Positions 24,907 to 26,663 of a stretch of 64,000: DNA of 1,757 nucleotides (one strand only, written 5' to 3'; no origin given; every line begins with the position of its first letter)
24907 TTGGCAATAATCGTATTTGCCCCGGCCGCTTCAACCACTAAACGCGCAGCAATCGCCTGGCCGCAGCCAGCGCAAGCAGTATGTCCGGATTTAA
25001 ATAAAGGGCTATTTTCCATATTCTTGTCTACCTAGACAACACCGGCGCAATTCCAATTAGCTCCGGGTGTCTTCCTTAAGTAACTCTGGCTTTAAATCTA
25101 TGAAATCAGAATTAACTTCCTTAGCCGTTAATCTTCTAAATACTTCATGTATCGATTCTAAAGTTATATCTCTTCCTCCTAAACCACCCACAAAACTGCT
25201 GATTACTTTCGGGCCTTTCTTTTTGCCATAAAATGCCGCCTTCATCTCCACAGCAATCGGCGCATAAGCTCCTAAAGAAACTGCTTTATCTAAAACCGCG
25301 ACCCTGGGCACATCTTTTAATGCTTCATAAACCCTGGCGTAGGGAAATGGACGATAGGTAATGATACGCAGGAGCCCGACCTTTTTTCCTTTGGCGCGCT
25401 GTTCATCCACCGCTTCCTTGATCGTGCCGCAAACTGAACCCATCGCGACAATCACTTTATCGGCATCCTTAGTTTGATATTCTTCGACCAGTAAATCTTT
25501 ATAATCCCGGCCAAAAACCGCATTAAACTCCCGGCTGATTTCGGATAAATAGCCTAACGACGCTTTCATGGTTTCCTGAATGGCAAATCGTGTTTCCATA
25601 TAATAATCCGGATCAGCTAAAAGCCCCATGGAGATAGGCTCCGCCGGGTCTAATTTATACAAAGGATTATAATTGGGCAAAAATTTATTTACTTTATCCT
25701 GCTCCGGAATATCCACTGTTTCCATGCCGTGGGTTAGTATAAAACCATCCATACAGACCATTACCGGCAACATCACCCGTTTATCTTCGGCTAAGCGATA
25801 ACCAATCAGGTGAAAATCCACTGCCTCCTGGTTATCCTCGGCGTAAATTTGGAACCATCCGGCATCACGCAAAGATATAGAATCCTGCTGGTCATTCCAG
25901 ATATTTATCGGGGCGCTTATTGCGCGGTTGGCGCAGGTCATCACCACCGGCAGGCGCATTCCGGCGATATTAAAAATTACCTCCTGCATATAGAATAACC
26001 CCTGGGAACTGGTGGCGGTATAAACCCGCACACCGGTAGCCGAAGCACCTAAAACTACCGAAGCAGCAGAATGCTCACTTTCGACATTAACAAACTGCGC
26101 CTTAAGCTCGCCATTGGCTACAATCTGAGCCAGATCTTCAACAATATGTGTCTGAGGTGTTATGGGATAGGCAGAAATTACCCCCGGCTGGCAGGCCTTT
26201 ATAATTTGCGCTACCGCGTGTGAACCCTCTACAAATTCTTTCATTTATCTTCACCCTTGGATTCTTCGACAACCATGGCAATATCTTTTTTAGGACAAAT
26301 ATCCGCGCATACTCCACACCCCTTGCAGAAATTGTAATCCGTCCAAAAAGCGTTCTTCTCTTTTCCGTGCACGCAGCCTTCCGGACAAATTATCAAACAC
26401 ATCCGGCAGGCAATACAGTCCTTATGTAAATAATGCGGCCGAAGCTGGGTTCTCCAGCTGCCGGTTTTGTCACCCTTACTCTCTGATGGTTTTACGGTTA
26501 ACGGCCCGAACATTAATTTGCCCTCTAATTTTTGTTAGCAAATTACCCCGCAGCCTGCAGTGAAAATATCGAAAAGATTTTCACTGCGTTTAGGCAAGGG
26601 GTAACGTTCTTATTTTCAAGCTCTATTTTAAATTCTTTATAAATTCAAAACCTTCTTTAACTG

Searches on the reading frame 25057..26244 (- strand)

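Call 31: search_protein_families(library=ncbifam, proteins=[window:25057-26244:-], max_evalue=0.00001)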
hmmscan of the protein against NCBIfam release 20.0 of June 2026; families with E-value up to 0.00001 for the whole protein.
window:25057-26244:- (395 aa): 13 families
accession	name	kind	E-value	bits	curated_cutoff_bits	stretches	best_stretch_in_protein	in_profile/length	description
NF040682.1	PorA_Arch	equivalog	2.1e-161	537.1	550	1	4-385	5-386/387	pyruvate synthase subunit PorA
NF006233.0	PRK08367.1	equivalog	1e-131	439.5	625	1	1-370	3-370/394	pyruvate ferredoxin oxidoreductase subunit alpha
NF006232.0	PRK08366.1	equivalog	1.5e-104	349.7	646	1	2-370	7-372/394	2-ketoisovalerate ferredoxin oxidoreductase subunit alpha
NF007201.0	PRK09622.1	equivalog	3.5e-97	325.9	590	1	3-376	11-382/405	2-oxoacid:ferredoxin oxidoreductase subunit alpha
NF045764.1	PhenlGlyoxDHPadG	equivalog_domain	3.2e-96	322.3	700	1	5-377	5-383/398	NADH-dependent phenylglyoxylate dehydrogenase subunit alpha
NF045791.1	OxalOxredalpha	equivalog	1e-86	291.5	500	1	3-373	5-376/395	oxalate oxidoreductase subunit alpha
TIGR02176.1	pyruv_ox_red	equivalog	5.1e-57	193.5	911.35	1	5-381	4-387/1167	pyruvate:ferredoxin (flavodoxin) oxidoreductase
NF005507.0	PRK07119.1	subfamily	3e-39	134.9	399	1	2-341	4-322/352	3-methyl-2-oxobutanoate dehydrogenase subunit VorB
NF006412.0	PRK08659.1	equivalog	1.1e-33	117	411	1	2-319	5-333/378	2-oxoacid:acceptor oxidoreductase subunit alpha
TIGR03710.1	OAFO_sf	subfamily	4.8e-27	94.8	482.75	2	4-188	195-380/561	2-oxoacid:acceptor oxidoreductase subunit alpha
NF007206.0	PRK09627.1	equivalog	9.1e-25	87.4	579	2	6-189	7-191/375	2-oxoglutarate synthase subunit alpha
NF041170.1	Oxoac_fdxalpha_Archa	equivalog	5.1e-17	61.5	800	2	5-109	238-351/636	2-oxoacid:ferredoxin oxidoreductase subunit alpha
TIGR03336.1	IOR_alpha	equivalog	5.8e-10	38.1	650.9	1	1-320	1-287/595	indolepyruvate ferredoxin oxidoreductase subunit alpha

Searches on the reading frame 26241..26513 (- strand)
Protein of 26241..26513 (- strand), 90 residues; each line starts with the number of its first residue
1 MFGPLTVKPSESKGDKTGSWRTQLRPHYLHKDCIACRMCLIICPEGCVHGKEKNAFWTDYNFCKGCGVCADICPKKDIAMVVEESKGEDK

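Call 31: search_protein_families(library=ncbifam, proteins=[window:26241-26513:-], max_evalue=0.00001)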
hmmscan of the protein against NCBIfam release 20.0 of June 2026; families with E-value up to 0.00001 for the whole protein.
window:26241-26513:- (90 aa): 27 families (the best 25 are shown)
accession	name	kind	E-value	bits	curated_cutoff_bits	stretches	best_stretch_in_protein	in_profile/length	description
NF040684.1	PorD_Arch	equivalog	8e-26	90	120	1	6-84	8-85/85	pyruvate synthase subunit PorD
TIGR02179.1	PorD_KorD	subfamily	2.1e-24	85.4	60.05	1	8-84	3-78/78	2-oxoacid:acceptor oxidoreductase, delta subunit, pyruvate/2-ketoisovalerate family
NF007203.0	PRK09624.1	equivalog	9.1e-20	70.8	171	1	7-83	28-103/105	pyuvate ferredoxin oxidoreductase subunit delta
NF045790.1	OxalOxreddelta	equivalog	1.9e-17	63.4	230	1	10-83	240-311/316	oxalate oxidoreductase subunit delta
NF007204.0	PRK09625.1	equivalog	1e-16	61.2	125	1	11-85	40-115/133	pyruvate flavodoxin oxidoreductase subunit delta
NF007202.0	PRK09623.1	equivalog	2.1e-16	60.1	166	1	15-84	36-104/105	3-methyl-2-oxobutanoate dehydrogenase subunit delta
NF045763.1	PhenlGlyoxDHPadF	equivalog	3.4e-14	52.8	150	1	16-78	17-77/78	NADH-dependent phenylglyoxylate dehydrogenase subunit delta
NF040864.1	HgcB_ferredoxin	equivalog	1.1e-08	34.8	99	1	28-79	11-62/93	mercury methylation ferredoxin HgcB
TIGR02700.1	flavo_MJ0208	hypoth_equivalog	2.4e-08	33.6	251.35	1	18-79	135-195/234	dihydromethanopterin reductase (acceptor)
TIGR01944.1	rnfB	subfamily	3.3e-08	33.3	68.7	1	29-85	111-167/190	RnfABCDGE type electron transport complex subunit B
NF004545.0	PRK05888.3-1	equivalog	8.9e-08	32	229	0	60-85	65-90/154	NADH-quinone oxidoreductase subunit NuoI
NF038196.1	ferrodoxin_EFR1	subfamily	1.4e-07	31.8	75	1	22-81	175-232/242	EFR1 family ferrodoxin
NF043069.1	T4HPD_activ_SAM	equivalog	3.7e-07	29.8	425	1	27-84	47-103/299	trans-4-hydroxy-L-proline dehydratase activase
TIGR01971.1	NuoI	subfamily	3.9e-07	29.7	113.05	1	25-80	36-100/121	NADH-quinone oxidoreductase, chain I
NF058577.1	FdxA_fam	equivalog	4.3e-07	30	65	1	27-75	3-50/52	4Fe-4S ferredoxin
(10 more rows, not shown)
